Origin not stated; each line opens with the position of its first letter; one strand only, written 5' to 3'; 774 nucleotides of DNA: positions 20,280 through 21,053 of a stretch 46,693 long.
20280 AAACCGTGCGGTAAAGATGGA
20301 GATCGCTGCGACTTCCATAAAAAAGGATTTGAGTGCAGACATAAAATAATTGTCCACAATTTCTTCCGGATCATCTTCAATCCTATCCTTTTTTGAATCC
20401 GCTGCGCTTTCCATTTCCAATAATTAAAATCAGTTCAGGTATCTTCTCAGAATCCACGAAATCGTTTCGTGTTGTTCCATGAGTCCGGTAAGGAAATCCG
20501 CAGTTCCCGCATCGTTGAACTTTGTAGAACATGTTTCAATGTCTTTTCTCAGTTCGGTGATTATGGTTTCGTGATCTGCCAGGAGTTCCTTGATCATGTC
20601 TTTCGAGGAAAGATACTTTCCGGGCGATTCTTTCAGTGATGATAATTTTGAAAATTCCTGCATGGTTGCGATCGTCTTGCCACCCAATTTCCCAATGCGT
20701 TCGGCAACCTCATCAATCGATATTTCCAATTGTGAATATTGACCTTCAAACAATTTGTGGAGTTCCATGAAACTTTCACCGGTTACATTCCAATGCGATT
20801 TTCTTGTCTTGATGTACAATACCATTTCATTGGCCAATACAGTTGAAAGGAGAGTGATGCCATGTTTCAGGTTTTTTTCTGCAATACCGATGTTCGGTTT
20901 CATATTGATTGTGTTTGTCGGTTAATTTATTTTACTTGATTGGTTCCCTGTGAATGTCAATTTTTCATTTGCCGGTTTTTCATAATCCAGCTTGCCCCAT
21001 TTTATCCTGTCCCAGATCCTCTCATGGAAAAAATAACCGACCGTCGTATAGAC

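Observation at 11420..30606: A 21-residue coiled-coil repeat family links one hybrid kinase to two kinase-less DHp proteins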

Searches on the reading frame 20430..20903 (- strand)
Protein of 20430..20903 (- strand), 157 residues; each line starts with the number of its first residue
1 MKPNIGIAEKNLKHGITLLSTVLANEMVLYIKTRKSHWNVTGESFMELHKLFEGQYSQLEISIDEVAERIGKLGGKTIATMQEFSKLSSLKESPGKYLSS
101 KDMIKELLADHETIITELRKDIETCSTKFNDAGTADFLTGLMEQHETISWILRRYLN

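Call 37: search_protein_families(library=pfam, proteins=[window:20430-20903:-], max_evalue=0.001)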
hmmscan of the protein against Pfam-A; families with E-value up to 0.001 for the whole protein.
window:20430-20903:- (157 aa): 1 family
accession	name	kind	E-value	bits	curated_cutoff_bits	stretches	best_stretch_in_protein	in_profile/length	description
PF00210.30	Ferritin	-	9.9e-28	97.3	24.5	1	17-157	2-137/142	Ferritin-like domain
